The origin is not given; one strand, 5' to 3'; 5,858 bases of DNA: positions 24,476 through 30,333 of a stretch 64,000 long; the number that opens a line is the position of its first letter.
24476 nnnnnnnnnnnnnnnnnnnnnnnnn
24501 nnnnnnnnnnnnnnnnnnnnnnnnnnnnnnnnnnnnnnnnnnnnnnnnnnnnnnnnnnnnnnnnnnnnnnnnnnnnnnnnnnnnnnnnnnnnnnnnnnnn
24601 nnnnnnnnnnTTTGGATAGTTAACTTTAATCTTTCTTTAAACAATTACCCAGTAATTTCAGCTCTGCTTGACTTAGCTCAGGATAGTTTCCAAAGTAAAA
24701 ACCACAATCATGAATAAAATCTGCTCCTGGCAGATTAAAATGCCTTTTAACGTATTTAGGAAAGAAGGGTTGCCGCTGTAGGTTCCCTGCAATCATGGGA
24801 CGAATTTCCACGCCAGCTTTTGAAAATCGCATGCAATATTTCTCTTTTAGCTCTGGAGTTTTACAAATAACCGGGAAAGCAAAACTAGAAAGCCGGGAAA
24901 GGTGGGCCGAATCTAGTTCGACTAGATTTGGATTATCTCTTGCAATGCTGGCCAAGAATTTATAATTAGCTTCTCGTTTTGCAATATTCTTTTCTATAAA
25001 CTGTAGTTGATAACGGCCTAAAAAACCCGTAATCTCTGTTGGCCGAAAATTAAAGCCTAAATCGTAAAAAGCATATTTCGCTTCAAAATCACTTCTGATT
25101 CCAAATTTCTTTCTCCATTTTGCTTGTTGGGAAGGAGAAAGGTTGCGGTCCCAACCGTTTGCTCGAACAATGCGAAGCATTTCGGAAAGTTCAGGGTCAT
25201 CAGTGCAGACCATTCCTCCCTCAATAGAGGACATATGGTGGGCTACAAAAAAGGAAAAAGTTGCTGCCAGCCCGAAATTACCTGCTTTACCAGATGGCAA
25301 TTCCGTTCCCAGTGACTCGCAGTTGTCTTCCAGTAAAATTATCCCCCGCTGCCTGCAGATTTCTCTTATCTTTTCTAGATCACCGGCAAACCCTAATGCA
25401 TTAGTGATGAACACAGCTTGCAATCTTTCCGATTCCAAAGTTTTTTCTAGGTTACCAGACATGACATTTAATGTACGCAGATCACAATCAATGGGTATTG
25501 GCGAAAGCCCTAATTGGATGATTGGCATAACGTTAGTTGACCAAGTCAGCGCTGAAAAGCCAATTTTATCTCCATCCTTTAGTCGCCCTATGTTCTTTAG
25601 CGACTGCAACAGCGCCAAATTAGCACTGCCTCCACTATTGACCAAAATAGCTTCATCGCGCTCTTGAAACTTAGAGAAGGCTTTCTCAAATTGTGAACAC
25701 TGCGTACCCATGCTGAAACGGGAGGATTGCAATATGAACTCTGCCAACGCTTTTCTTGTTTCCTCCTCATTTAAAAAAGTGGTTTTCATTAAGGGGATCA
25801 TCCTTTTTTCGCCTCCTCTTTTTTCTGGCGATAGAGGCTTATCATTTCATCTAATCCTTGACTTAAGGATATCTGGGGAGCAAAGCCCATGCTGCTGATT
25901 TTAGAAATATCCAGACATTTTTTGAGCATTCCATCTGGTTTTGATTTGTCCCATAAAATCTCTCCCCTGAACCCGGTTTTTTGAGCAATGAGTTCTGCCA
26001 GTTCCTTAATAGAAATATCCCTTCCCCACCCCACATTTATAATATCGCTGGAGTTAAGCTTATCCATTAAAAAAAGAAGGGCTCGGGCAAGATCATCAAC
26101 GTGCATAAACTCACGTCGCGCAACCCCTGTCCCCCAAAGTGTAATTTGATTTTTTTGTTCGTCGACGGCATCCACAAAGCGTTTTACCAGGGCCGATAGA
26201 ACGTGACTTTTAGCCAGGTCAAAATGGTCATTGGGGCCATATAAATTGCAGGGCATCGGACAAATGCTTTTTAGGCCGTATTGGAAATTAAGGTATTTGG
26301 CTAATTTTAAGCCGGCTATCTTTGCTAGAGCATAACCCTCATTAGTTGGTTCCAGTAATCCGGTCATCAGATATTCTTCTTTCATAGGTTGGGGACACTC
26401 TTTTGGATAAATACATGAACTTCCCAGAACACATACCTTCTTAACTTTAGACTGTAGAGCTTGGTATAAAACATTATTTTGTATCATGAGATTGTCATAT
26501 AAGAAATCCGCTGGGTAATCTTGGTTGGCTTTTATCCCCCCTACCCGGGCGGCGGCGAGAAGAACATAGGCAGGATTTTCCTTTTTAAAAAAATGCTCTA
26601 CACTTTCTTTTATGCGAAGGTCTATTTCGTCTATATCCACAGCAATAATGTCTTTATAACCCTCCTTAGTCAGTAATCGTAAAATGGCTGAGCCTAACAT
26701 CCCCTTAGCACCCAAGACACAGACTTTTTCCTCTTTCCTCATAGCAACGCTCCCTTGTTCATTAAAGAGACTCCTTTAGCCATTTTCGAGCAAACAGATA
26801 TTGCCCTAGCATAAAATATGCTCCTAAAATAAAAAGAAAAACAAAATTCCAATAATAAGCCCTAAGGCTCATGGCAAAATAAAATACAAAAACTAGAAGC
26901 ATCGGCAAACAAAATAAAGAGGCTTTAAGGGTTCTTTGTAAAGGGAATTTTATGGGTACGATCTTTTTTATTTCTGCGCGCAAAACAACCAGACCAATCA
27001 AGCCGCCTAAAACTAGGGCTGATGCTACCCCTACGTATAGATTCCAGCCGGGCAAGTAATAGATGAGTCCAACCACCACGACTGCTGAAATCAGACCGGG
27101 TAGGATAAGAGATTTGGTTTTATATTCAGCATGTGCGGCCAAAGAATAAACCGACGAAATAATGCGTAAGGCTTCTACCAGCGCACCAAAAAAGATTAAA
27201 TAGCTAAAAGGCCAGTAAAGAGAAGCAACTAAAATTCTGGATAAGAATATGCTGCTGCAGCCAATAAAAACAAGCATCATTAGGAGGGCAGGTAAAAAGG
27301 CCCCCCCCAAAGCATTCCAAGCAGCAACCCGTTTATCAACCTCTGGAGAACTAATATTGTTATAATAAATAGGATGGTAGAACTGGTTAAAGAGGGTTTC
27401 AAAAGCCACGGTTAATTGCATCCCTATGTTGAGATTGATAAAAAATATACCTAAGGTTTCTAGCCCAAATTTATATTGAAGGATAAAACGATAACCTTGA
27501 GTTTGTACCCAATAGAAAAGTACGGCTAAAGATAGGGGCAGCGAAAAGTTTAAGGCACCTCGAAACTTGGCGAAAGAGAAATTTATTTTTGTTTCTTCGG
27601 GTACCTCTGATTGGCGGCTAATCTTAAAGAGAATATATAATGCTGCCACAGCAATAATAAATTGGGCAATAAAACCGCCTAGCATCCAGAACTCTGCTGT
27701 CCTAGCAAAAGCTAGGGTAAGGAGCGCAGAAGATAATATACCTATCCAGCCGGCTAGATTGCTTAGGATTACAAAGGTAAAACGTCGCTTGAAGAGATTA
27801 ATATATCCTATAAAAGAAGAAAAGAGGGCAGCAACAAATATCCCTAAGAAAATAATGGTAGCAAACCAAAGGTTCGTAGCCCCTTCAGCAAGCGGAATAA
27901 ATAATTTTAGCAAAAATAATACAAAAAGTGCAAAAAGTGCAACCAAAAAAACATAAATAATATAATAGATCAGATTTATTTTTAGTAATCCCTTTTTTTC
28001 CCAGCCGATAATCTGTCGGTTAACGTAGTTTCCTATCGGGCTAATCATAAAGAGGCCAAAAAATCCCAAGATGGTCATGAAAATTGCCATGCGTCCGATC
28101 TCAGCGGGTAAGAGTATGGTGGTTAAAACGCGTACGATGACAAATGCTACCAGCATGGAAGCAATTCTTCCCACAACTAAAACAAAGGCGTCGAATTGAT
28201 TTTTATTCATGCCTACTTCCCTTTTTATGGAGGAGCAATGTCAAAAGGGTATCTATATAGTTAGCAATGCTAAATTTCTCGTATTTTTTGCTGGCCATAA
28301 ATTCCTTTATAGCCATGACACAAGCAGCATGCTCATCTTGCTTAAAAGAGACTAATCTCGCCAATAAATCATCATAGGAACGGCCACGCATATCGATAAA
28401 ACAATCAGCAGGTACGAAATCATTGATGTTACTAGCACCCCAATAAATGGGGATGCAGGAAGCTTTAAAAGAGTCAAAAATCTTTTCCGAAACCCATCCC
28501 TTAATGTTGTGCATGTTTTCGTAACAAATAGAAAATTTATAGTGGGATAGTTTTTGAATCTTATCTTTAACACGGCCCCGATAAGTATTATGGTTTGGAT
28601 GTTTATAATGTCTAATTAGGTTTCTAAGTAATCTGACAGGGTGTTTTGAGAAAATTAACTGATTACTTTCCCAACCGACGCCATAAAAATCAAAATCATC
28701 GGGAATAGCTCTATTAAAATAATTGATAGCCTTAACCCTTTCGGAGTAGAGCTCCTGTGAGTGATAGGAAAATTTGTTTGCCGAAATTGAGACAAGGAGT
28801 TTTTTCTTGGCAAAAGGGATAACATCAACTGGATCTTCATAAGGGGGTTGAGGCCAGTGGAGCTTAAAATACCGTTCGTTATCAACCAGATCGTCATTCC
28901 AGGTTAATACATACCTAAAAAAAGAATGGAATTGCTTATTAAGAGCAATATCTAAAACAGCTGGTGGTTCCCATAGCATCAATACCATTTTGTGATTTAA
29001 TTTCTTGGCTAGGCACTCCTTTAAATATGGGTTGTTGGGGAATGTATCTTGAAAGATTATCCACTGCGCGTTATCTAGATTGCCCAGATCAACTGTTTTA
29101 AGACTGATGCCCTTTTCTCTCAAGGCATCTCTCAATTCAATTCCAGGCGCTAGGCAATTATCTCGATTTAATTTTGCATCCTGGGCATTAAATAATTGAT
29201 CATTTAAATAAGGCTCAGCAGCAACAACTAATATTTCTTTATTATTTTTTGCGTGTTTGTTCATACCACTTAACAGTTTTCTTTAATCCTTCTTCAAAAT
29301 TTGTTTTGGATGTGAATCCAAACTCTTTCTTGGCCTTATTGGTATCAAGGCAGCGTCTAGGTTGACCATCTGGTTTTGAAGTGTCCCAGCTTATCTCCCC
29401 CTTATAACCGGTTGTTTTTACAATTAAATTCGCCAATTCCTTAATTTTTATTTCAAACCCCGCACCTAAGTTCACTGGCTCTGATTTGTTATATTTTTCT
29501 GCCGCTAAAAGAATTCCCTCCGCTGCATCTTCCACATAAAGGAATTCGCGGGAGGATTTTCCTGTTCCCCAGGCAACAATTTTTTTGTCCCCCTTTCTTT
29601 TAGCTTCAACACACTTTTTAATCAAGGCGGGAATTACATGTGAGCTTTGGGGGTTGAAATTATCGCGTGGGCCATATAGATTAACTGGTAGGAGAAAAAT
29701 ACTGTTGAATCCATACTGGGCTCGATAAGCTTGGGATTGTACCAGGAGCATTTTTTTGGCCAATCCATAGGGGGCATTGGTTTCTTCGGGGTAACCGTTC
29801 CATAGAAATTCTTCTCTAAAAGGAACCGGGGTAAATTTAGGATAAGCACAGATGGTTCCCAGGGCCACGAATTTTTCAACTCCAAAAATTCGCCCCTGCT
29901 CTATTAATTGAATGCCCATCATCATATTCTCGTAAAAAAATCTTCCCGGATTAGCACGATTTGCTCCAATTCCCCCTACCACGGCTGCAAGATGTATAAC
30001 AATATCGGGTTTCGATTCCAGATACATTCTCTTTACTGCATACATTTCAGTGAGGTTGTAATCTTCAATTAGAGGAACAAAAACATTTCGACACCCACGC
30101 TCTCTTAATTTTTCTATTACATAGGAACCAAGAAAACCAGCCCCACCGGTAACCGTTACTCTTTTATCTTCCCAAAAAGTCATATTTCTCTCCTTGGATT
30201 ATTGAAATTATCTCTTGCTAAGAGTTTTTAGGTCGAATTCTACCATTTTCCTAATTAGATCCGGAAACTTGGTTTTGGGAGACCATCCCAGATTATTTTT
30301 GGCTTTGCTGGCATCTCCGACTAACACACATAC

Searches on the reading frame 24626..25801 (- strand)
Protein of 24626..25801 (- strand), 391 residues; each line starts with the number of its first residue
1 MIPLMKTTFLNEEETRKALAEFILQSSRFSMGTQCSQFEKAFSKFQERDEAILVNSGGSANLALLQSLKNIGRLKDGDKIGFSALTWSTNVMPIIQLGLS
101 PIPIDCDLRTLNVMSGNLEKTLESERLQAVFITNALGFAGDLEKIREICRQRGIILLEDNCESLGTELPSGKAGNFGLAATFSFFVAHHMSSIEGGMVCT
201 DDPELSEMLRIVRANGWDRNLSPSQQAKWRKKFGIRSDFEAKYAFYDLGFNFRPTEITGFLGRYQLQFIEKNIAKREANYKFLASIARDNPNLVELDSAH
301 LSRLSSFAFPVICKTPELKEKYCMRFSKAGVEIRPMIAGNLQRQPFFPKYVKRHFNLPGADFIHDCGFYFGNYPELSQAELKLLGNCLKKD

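Call 12: search_protein_families(library=pfam, proteins=[window:24626-25801:-], max_evalue=0.001)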
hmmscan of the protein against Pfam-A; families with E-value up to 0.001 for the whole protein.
window:24626-25801:- (391 aa): 1 family
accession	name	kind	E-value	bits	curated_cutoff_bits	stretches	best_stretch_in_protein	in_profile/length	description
PF01041.23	DegT_DnrJ_EryC1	-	6e-58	197.2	19.8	1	13-384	4-355/360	DegT/DnrJ/EryC1/StrS aminotransferase family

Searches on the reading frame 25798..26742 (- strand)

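Call 12: search_protein_families(library=pfam, proteins=[window:25798-26742:-], max_evalue=0.001)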
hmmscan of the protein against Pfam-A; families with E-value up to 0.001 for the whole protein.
window:25798-26742:- (314 aa): 4 families
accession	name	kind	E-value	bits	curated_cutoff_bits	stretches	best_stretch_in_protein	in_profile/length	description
PF01370.27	Epimerase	-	2.1e-55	188.2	20.9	1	7-238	1-240/240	NAD dependent epimerase/dehydratase family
PF16363.11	GDP_Man_Dehyd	-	6.4e-13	49.3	27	1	39-259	58-269/332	GDP-mannose 4,6 dehydratase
PF04321.23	RmlD_sub_bind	-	1.4e-06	28.1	27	1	6-72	2-67/287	RmlD substrate binding domain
PF02719.21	Polysacc_synt_2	-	1e-05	25.4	20.2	0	41-106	62-126/293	Polysaccharide biosynthesis protein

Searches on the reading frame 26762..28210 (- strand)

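Call 12: search_protein_families(library=pfam, proteins=[window:26762-28210:-], max_evalue=0.001)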
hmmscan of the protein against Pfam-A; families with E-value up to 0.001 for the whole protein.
window:26762-28210:- (482 aa): 0 families

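Call 34: search_protein_families(library=pfam, proteins=[window:26762-28210:-], max_evalue=1)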
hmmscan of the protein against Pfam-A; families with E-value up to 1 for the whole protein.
window:26762-28210:- (482 aa): 2 families
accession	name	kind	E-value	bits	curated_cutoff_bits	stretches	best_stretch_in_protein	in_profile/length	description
PF01943.22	Polysacc_synt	-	0.0018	18.2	28.2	1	8-258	5-246/274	Polysaccharide biosynthesis protein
PF00287.24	Na_K-ATPase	-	0.012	15.2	23.3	1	61-102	17-58/284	Sodium / potassium ATPase beta chain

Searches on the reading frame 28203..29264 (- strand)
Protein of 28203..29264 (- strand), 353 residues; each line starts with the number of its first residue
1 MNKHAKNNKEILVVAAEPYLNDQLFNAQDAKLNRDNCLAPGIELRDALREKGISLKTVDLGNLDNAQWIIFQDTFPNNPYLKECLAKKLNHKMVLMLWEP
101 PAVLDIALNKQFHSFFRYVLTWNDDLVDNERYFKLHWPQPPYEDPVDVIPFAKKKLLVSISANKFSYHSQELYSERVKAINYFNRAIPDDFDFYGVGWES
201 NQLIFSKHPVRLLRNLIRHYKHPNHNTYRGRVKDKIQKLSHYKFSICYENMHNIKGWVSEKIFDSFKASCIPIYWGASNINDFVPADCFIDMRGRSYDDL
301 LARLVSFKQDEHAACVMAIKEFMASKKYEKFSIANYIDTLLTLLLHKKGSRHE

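Call 12: search_protein_families(library=pfam, proteins=[window:28203-29264:-], max_evalue=0.001)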
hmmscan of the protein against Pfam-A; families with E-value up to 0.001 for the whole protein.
window:28203-29264:- (353 aa): 1 family
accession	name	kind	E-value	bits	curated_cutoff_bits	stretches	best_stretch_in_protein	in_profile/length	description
PF00852.26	Glyco_transf_10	-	1.5e-09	38.2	23.9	1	229-312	45-130/182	Glycosyltransferase family 10 (fucosyltransferase) C-term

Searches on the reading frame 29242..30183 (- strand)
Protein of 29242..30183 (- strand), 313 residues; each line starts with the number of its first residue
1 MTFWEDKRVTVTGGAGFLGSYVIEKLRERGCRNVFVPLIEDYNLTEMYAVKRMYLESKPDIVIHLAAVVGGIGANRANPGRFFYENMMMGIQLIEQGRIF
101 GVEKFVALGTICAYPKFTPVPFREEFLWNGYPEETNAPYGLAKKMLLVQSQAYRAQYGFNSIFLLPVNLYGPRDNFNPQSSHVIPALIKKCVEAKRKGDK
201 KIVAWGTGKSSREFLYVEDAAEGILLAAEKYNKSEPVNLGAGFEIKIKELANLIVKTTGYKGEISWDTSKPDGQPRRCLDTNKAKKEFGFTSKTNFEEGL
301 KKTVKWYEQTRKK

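Call 12: search_protein_families(library=pfam, proteins=[window:29242-30183:-], max_evalue=0.001)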
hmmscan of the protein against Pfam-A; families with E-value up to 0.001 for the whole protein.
window:29242-30183:- (313 aa): 5 families
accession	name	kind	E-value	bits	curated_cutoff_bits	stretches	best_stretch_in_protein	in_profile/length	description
PF01370.27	Epimerase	-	2.7e-53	181.3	20.9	1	9-240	1-240/240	NAD dependent epimerase/dehydratase family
PF16363.11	GDP_Man_Dehyd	-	6.7e-29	101.8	27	1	42-303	59-332/332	GDP-mannose 4,6 dehydratase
PF02719.21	Polysacc_synt_2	-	2.7e-06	27.2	20.2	0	49-110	68-128/293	Polysaccharide biosynthesis protein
PF04321.23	RmlD_sub_bind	-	3.4e-06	26.8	27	1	8-67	2-60/287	RmlD substrate binding domain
PF01073.25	3Beta_HSD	-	0.0003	20.4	22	0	11-29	2-20/280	3-beta hydroxysteroid dehydrogenase/isomerase family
